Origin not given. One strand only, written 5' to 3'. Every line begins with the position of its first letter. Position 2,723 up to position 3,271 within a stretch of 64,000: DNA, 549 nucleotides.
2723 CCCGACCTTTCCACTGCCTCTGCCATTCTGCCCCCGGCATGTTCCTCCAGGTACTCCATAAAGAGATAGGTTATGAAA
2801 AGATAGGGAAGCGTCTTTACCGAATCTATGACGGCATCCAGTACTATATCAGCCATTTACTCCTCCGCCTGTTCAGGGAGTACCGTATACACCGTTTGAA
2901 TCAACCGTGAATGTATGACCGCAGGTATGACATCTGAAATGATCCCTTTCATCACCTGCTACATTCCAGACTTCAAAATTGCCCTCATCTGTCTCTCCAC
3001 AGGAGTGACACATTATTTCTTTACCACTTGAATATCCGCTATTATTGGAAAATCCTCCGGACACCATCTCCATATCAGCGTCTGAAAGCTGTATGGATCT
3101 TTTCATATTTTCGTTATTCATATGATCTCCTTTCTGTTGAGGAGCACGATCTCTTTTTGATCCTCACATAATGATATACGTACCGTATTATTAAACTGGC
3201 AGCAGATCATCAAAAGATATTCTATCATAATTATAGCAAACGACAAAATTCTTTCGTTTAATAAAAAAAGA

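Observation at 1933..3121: Double-glycine-leader Cys4 zinc-ribbon peptide co-transcribed with a His/Cys-rich 10-TM permease, with no C39/ABC exporter nearby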

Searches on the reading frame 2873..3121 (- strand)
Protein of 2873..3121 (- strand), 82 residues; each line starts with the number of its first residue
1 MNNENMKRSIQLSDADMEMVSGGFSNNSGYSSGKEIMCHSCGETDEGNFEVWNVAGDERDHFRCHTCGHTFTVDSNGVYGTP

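Call 3: search_protein_families(library=pfam, proteins=[window:2873-3121:-], max_evalue=1)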
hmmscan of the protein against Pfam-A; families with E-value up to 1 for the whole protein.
window:2873-3121:- (82 aa): 17 families
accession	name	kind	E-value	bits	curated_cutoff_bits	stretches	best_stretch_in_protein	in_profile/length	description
PF07282.18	Cas12f1-like_TNB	-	0.00066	20.2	26.3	1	37-78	30-57/60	Cas12f1-like, TNB domain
PF18319.7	Zn_ribbon_PriA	-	0.012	16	26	1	60-70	15-25/27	PriA DNA helicase Cys-rich region (CRR) domain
PF09723.15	Zn_ribbon_8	-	0.017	15.6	34.4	1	62-73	6-17/41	Zinc ribbon domain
PF12523.13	DUF3725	-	0.021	15.5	22.8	0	28-47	51-71/74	Protein of unknown function (DUF3725)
PF00569.23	ZZ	-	0.024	14.9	21.4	0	59-72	2-15/45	Zinc finger, ZZ type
PF03604.18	Zn_ribbon_RPAB4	-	0.06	13.5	24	0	58-69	14-25/32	DNA directed RNA polymerase, 7 kDa subunit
PF13717.11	Zn_ribbon_4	-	0.089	13.2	30.3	1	36-72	3-36/36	zinc-ribbon domain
PF01475.25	FUR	-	0.13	12.8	23.1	0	41-76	63-96/121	Ferric uptake regulator family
PF01921.24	tRNA-synt_1f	-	0.18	11.1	27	1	35-76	174-214/360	tRNA synthetases class I (K)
PF24273.1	TRASH_HVO_1752_C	-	0.21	12.2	27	1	36-72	2-37/47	HVO_1752, C-terminal TRASH domain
PF21349.2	RUBY_RBDX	-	0.25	11.3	26.5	0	62-74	1-13/30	Rubrerythrin, rubredoxin-like domain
PF09526.16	DUF2387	-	0.26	11.8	25.9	1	37-73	10-42/72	Probable metal-binding protein (DUF2387)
PF14353.12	CpXC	-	0.27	11.7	25.4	0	56-79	32-55/121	CpXC protein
PF23550.1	zf_Tbcl_Rhp7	-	0.3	11.1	27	0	31-43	23-35/39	DNA repair protein rhp7 treble clef domain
PF19134.6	DUF5817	-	0.4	11.1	31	0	51-72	12-32/57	Domain of unknown function (DUF5817)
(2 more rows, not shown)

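Call 4: search_protein_families(library=ncbifam, proteins=[window:2873-3121:-], max_evalue=1)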
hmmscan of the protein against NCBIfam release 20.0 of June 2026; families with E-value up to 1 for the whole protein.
window:2873-3121:- (82 aa): 21 families
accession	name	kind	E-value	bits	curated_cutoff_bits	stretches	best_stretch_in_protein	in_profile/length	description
NF038167.1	cyan_ocin_like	subfamily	0.01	16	32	1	1-27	1-26/72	CTB family bacteriocin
TIGR02098.1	MJ0042_CXXC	domain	0.01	15.5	20.9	1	62-73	26-37/38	MJ0042-type zinc finger domain-containing protein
NF045648.2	2X_seleno_MbdU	exception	0.01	14.8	600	1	26-68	47-83/468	metal-binding double selenoprotein MbdU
NF050000.1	IS1_IS1595_Zn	domain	0.013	16.1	28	1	61-73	21-33/34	IS1/IS1595 family N-terminal zinc-binding domain-containing protein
NF004067.0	PRK05580.1-4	equivalog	0.016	13.6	763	1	24-71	429-475/737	primosomal protein N'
TIGR00595.1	priA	equivalog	0.018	13.7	230.35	1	24-70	207-252/509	replication restart helicase PriA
NF004070.0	PRK05580.2-2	equivalog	0.019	13.1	921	1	24-73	426-474/729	primosomal protein N'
NF041915.1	HVO_2901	equivalog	0.024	14.5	80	0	58-72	12-26/55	HVO_2901 family zinc finger protein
NF045720.1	rubredox_RCKP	subfamily_domain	0.03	13.9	45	0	38-47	6-15/34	RCKP-type rubredoxin-like domain-containing protein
NF011796.0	PRK15263.1-2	equivalog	0.054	13.3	213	1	18-73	101-147/193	putative fimbrial protein StaE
TIGR04165.1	methano_modCys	hypoth_equivalog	0.07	13.4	60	0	38-73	10-48/50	TIGR04165 family Cys-rich peptide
NF004071.0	PRK05580.2-3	equivalog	0.079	10.8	1105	1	24-72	431-478/735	primosomal protein N'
TIGR02605.1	CxxC_CxxC_SSSS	subfamily_domain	0.083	13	31.3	1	62-73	6-17/52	FmdB family zinc ribbon protein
NF047912.1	ECs_2282_CxxC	subfamily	0.13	12.2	37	1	36-74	3-40/60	ECs_2282 family putative zinc-binding protein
NF004065.0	PRK05580.1-1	equivalog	0.13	10.4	858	1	24-70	423-468/731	primosomal protein N'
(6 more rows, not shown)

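Call 5: find_homologous_proteins(query=window:2873-3121:-, max_evalue=0.01)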
Query window:2873-3121:- (82 aa): 3 proteins with E <= 0.01 among 3 candidates.
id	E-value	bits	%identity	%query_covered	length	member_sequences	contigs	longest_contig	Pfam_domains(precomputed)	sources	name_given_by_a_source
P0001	9.1e-50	184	99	100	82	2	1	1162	-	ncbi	-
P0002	7.6e-42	159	82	100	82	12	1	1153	-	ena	-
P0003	3.0e-38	147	74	100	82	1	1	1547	-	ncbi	-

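Call 8: find_encoding_contigs(protein=P0003, flank=10000)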
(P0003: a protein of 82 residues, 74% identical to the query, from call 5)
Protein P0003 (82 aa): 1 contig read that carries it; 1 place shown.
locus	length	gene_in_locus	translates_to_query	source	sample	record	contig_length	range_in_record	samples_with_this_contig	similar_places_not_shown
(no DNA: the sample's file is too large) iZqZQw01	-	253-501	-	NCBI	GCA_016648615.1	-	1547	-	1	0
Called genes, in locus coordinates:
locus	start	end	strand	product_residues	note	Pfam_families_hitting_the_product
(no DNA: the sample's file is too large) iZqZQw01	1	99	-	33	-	?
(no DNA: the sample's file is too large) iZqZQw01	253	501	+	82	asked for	-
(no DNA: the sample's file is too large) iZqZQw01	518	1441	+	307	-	PF11449:ArsP_2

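Call 9: find_encoding_contigs(protein=P0002, flank=10000)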
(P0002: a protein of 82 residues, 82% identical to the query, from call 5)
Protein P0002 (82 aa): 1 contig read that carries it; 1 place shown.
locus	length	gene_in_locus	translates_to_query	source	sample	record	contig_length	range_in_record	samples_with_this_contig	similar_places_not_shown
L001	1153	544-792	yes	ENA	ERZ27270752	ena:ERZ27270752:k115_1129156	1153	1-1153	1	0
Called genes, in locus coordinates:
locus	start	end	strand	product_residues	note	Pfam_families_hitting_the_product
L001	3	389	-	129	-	?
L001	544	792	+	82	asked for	-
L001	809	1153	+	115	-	?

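Call 11: find_related_loci(query=A1, collection=genome_contigs, flank=10000)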
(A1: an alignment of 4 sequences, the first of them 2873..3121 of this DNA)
Query A1 (82 aa) in genome_contigs; peptide patterns used: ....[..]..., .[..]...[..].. (x = any residue, [..] = any of these).
149 stretches matched a pattern, but none encodes a relative of the query by tblastn (E <= 1e-3).
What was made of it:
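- Tried and rejected: find_related_loci in GTDB genomes with the close alignment A1 found no relatives (call 11).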

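Call 16: search_protein_representatives(alignment_id=A1)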
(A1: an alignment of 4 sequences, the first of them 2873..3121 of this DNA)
Query: 4 sequences, 82 profile positions. Proteins with E-value up to 0.001 (for the whole library): 58; up to 1e-10: 7; up to 1e-30: 1. The best 58 are listed.
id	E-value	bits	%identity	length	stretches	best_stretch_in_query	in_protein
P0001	2.2e-51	188.1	-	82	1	1-82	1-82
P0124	1.6e-19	85.9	-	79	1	6-80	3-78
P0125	7.4e-14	67.8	-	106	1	5-77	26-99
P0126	2.2e-12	63.1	-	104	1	5-79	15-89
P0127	5.8e-12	61.7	-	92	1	3-78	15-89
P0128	6.1e-12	61.6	-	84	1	1-79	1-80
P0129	6.9e-11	58.3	-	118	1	6-79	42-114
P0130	1.1e-10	57.6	-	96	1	1-80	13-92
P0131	1.4e-10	57.3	-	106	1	11-77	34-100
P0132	1.7e-10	57.0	-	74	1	15-77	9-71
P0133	2.3e-10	56.6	-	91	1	12-81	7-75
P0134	6.3e-10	55.2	-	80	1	11-74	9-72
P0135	8.7e-10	54.7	-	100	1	6-79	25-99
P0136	1.4e-09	54.1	-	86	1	1-77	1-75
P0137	2.1e-09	53.5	-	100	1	7-78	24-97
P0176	4.3e-04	36.5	-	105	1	11-82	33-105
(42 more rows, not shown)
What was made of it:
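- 2873..3121 (-): Whole 82-aa precursor ORF including the stop codon. About 58 relatives were found by exhaustive HMM search (call 16).
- Tried and rejected: The exhaustive HMM search was needed (call 16).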

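Call 19: find_encoding_contigs(protein=P0124, flank=10000, max_places=3)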
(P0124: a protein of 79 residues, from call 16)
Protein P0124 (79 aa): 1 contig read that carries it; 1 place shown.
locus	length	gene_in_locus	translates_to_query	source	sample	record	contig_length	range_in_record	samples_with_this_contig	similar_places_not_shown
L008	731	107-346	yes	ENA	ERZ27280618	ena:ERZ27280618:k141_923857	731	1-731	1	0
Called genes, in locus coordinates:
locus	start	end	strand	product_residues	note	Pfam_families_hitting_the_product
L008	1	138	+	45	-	?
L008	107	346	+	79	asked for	-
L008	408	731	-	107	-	?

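Call 22: find_homologous_proteins(query=A2, max_evalue=0.001)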
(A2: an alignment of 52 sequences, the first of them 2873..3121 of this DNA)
Query A2 (52 sequences) (82 aa, profile of the alignment): 12 proteins with E <= 0.001 among 989 candidates.
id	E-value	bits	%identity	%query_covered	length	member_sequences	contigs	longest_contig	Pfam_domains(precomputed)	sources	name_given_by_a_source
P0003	1.6e-23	100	74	100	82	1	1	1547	-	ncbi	-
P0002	3.3e-23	99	82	100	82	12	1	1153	-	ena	-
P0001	1.7e-22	97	99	100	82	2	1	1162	-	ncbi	-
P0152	2.0e-21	93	28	87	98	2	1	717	-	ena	-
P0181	5.2e-19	86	37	76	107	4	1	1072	-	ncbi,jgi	jgi:hypothetical protein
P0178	7.2e-19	85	34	78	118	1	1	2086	-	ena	-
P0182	3.4e-18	83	38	87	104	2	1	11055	-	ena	-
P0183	4.2e-18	83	38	87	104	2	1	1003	-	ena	-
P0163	7.4e-18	82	33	78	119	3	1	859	-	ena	-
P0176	1.2e-17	81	33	77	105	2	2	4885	-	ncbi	-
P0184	1.0e-16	78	33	84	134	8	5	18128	-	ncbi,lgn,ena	-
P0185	2.7e-15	74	32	67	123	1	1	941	-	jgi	jgi:hypothetical protein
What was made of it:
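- Tried and rejected: The word-indexed protein search recovered only 3 hits with the single peptide and 12 with the profile (calls 5, 22).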

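Call 23: find_encoding_contigs(protein=P0184, flank=10000, max_places=4)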
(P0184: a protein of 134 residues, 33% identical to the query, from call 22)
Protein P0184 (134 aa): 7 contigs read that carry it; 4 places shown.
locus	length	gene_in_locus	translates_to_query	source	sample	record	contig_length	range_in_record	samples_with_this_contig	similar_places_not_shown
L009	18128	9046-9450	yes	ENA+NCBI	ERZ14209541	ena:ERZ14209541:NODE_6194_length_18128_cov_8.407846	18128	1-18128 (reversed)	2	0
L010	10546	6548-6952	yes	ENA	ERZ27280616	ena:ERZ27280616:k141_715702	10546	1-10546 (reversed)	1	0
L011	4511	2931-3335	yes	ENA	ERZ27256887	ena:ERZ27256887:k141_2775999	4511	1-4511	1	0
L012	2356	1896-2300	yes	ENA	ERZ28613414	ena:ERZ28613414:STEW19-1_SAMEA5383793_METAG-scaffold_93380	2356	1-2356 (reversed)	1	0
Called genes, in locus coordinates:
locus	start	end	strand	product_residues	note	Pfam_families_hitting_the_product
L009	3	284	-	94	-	?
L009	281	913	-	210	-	PF02586:SRAP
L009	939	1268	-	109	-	-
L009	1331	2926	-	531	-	PF00817:IMS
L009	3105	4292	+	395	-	PF07690:MFS_1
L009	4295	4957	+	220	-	PF13701:DDE_Tnp_1_4, PF00005:ABC_tran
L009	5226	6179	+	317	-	PF11288:DUF3089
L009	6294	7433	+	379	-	PF02595:Gly_kinase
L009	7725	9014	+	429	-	PF00072:Response_reg, PF00486:Trans_reg_C (faint)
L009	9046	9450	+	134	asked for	-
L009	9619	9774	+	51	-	-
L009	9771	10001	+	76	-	-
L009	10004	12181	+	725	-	PF03412:Peptidase_C39, PF13529:Peptidase_C39_2 (weak), PF00664:ABC_membrane, PF02463:SMC_N (faint), PF00005:ABC_tran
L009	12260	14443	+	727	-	PF00664:ABC_membrane, PF00005:ABC_tran, PF02463:SMC_N (faint)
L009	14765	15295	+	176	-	PF04542:Sigma70_r2, PF07638:Sigma70_ECF (weak), PF08281:Sigma70_r4_2, PF04545:Sigma70_r4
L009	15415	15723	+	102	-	-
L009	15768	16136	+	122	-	-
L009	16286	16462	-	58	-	-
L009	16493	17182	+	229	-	PF24741:AlkZ-rel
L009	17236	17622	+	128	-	-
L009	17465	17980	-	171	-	PF01381:HTH_3 (weak), PF13560:HTH_31 (weak)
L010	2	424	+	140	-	?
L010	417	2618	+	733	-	PF00664:ABC_membrane, PF00005:ABC_tran, PF02463:SMC_N (faint)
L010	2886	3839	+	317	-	PF11288:DUF3089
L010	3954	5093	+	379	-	PF02595:Gly_kinase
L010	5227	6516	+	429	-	PF00072:Response_reg, PF00486:Trans_reg_C (faint)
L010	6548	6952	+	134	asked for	-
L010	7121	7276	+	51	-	-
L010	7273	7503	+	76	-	-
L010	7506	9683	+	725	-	PF03412:Peptidase_C39, PF13529:Peptidase_C39_2 (weak), PF00664:ABC_membrane, PF02463:SMC_N (faint), PF00005:ABC_tran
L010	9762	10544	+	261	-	?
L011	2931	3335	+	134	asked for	-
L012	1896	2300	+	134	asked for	-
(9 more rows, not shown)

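Call 24: find_encoding_contigs(protein=P0182, flank=10000, max_places=3)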
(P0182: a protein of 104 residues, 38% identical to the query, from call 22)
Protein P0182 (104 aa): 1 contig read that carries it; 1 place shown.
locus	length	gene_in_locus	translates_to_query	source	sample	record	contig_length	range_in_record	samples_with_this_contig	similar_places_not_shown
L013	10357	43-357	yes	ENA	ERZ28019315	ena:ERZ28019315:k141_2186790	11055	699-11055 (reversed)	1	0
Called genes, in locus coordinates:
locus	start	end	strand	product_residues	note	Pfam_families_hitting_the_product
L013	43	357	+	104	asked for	-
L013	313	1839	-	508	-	PF00521:DNA_topoisoIV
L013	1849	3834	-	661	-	PF02518:HATPase_c, PF00204:DNA_gyraseB, PF01751:Toprim, PF00986:DNA_gyraseB_C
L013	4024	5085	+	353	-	PF00266:Aminotran_5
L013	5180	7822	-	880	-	PF26449:DUF8128, PF01935:DUF87 (faint), PF12696:TraG-D_C (faint)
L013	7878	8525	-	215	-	-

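Call 25: find_encoding_contigs(protein=P0176, flank=10000, max_places=3)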
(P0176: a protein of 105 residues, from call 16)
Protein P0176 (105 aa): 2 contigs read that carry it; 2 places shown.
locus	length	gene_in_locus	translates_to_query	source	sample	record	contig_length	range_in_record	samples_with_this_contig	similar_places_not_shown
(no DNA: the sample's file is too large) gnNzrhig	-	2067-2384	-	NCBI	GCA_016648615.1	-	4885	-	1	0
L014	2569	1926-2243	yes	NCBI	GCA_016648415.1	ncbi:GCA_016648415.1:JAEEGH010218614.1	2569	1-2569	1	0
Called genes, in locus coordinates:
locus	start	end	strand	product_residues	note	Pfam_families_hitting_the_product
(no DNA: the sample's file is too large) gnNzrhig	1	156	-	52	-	?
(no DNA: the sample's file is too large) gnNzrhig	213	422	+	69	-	-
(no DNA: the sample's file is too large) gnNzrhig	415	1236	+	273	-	PF00583:Acetyltransf_1 (weak), PF13508:Acetyltransf_7 (weak)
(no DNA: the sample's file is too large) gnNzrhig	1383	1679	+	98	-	-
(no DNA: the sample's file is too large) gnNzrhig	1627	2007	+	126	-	-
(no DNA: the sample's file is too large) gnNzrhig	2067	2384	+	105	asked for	-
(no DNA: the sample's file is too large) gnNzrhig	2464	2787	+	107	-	-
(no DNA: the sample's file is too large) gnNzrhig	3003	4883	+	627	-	?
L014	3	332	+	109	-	?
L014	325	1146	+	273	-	PF00583:Acetyltransf_1 (weak), PF13508:Acetyltransf_7 (weak)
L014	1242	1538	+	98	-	-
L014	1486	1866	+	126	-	-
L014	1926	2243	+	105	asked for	-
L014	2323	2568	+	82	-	?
